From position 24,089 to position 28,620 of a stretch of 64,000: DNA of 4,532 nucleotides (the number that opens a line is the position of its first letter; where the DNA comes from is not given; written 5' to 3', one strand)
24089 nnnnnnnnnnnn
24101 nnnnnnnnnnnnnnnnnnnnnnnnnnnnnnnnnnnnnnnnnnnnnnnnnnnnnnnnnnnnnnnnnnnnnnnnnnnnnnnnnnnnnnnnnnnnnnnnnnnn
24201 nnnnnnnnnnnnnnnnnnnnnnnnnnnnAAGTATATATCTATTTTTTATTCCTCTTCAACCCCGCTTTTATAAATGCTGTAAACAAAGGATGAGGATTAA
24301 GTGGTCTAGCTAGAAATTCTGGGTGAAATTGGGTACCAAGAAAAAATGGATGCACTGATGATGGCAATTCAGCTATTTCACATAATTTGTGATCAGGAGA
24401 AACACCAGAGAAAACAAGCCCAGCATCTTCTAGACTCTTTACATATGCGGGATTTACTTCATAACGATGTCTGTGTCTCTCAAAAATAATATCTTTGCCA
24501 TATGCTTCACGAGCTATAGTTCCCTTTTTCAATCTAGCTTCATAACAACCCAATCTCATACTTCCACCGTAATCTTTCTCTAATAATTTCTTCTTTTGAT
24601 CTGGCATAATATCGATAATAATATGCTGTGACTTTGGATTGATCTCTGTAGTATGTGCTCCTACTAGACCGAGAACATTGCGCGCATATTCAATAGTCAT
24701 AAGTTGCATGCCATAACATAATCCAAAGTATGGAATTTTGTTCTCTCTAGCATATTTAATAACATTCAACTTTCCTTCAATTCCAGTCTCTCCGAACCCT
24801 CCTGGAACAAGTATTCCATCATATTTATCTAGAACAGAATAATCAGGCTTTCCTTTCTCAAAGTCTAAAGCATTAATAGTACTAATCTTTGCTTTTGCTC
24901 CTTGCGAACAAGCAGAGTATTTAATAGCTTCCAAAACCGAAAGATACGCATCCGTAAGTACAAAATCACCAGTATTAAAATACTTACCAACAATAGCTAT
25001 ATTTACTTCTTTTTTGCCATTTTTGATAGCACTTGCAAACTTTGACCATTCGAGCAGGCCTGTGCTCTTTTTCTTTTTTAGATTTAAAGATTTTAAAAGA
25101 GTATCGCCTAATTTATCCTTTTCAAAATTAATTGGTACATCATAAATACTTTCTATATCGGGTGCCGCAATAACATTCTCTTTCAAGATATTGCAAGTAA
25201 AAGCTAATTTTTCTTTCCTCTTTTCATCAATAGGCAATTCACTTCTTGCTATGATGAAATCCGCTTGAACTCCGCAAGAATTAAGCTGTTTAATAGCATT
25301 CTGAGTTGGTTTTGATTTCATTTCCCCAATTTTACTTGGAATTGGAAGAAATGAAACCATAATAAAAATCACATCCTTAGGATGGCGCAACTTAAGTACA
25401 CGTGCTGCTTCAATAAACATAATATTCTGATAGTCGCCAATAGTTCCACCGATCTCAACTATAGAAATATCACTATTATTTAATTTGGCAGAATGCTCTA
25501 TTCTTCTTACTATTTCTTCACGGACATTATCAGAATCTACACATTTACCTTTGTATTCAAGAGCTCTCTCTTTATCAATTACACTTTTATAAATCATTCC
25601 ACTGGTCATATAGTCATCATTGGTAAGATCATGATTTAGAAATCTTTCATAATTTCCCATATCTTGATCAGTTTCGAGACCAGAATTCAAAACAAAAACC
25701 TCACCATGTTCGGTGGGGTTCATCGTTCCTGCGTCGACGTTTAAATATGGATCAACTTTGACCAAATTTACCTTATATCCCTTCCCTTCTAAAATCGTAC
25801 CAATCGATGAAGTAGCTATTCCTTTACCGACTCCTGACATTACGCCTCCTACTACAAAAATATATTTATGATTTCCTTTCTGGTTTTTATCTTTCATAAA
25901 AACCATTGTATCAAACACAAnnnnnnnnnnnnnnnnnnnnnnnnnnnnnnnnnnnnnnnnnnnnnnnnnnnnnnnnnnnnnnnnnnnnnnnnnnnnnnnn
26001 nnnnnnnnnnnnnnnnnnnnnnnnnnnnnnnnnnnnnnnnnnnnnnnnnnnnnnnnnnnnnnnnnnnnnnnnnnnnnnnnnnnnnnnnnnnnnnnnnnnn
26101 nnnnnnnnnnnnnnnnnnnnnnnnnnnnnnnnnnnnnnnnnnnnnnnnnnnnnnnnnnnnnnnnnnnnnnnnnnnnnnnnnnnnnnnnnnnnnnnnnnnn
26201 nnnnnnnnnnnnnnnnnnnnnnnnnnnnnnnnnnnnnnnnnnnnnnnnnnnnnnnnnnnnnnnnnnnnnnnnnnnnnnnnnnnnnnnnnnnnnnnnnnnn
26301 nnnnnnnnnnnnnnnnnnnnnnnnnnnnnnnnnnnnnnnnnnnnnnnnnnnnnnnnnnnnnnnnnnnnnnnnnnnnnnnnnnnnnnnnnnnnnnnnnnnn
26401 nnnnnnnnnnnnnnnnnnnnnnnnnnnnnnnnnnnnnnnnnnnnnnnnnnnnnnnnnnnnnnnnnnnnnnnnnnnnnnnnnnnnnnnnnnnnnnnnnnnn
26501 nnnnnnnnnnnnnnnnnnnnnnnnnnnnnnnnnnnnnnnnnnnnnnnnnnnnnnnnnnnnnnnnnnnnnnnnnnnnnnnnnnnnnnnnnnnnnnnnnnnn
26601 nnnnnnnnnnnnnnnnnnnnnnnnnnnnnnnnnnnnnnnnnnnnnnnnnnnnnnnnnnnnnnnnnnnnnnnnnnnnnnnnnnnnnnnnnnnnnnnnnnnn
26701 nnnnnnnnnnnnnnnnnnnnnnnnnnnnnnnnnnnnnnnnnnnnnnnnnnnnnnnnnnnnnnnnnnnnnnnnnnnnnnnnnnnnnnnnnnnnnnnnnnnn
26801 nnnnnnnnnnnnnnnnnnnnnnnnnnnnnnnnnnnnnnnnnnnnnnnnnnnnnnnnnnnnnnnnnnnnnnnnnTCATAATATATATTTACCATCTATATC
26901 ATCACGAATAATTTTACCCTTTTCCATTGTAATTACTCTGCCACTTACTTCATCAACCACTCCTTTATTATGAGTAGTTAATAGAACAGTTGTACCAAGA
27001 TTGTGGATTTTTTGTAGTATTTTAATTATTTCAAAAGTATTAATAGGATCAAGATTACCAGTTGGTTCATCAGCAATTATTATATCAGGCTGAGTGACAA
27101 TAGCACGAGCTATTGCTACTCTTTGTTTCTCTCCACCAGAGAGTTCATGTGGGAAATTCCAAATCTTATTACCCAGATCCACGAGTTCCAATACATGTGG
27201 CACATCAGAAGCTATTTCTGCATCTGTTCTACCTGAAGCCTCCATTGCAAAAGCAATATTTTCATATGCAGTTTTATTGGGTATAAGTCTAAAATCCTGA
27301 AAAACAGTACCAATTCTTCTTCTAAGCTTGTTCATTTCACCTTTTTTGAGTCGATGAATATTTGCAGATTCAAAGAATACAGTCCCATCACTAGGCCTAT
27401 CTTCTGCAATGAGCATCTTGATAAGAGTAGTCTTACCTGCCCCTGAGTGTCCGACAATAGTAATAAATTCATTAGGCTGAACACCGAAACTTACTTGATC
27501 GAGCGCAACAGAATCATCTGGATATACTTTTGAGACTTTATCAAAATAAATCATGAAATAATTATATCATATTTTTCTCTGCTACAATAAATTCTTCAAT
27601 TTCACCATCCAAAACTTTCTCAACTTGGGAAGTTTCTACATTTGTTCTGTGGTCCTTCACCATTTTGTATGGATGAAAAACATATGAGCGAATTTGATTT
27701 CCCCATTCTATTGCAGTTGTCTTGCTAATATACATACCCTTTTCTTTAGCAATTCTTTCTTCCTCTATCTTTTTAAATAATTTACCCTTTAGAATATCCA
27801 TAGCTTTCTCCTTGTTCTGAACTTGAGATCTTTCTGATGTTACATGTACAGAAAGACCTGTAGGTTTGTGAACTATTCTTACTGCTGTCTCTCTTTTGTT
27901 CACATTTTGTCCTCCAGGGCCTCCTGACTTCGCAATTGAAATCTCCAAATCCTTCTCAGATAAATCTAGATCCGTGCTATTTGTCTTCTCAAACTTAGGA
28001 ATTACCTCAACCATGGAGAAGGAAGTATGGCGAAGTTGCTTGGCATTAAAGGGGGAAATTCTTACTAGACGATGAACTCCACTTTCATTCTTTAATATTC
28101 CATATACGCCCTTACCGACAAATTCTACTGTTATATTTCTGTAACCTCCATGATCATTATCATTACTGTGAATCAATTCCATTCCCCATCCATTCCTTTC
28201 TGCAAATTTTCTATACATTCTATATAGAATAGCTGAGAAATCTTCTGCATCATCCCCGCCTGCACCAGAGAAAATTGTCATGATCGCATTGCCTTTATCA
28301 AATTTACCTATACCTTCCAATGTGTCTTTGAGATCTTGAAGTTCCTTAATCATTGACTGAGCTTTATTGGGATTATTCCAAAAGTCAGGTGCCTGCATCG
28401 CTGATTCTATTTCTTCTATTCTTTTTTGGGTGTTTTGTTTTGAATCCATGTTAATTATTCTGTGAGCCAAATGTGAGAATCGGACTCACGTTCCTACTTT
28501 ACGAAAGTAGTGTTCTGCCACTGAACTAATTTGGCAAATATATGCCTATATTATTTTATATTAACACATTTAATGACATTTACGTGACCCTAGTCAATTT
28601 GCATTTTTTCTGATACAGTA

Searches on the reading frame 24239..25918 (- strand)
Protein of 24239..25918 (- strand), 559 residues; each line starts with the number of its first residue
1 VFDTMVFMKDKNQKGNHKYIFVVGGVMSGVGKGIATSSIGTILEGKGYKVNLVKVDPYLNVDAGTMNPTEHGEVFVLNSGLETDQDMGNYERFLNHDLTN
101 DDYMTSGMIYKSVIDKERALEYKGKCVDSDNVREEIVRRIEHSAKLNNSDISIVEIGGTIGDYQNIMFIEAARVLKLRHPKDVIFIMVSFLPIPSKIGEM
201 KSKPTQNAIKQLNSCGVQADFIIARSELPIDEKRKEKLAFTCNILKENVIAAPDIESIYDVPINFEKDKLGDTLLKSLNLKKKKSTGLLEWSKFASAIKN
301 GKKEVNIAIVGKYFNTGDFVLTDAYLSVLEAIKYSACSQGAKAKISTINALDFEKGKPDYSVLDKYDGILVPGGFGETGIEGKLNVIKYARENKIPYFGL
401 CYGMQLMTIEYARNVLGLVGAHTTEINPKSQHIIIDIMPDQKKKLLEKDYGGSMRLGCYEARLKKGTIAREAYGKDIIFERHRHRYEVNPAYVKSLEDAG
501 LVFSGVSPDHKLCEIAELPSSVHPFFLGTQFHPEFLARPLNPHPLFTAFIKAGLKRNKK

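Call 5: search_protein_families(library=pfam, proteins=[window:24239-25918:-], max_evalue=0.01)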
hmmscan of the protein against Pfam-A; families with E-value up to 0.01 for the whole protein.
window:24239-25918:- (559 aa): 4 families
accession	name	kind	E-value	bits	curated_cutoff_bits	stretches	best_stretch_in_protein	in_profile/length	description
PF06418.20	CTP_synth_N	-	1.3e-96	323.5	26.1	1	18-280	1-265/265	CTP synthase N-terminus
PF00117.34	GATase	-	5.8e-36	124.4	22.8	1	320-551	1-189/190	Glutamine amidotransferase class-I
PF07722.19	Peptidase_C26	-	3.6e-05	24.1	20.5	1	384-534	95-219/219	Peptidase C26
PF01656.29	CbiA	-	4.5e-05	23.8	25.4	1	23-152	3-54/125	CobQ/CobB/MinD/ParA nucleotide binding domain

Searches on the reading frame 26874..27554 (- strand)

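Call 9: search_protein_families(library=pfam, proteins=[window:26874-27554:-], max_evalue=0.001)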
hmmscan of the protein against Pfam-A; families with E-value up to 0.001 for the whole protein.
window:26874-27554:- (226 aa): 8 families
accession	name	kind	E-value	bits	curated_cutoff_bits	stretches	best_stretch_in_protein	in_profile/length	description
PF00005.33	ABC_tran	-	3.3e-36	125.3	25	1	18-165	1-136/137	ABC transporter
PF13304.12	AAA_21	-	4.2e-08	34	27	1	120-201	221-304/304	AAA domain, putative AbiEii toxin, Type IV TA system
PF13401.12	AAA_22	-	2.9e-05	24.8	27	1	29-62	6-40/130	AAA domain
PF02463.25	SMC_N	-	3.6e-05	23.7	40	1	28-204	24-206/220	RecF/RecN/SMC N terminal domain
PF20720.3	nSTAND3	-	0.00013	22.2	27.2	1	26-54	15-43/155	Novel STAND NTPase 3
PF13175.12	AAA_15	-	0.00028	21.1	32.1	0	29-67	24-66/374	AAA ATPase domain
PF00931.28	NB-ARC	-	0.00029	20.6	23.5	0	29-51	19-41/248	NB-ARC domain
PF01637.24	ATPase_2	-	0.00031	21.1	33.2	1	26-106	18-104/225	ATPase domain predominantly from Archaea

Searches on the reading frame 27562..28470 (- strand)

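Call 9: search_protein_families(library=pfam, proteins=[window:27562-28470:-], max_evalue=0.001)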
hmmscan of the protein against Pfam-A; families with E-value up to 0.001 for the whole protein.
window:27562-28470:- (302 aa): 3 families
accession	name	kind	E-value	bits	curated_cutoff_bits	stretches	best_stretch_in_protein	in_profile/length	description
PF03462.23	PCRF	-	2.3e-42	145.5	24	1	55-154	95-194/194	PCRF domain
PF00472.26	RF-1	-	3.4e-35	120.9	35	1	166-275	3-116/116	RF-1 domain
PF16326.10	ABC_tran_CTD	-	0.00026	21.6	32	1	15-52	21-58/69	ABC transporter C-terminal domain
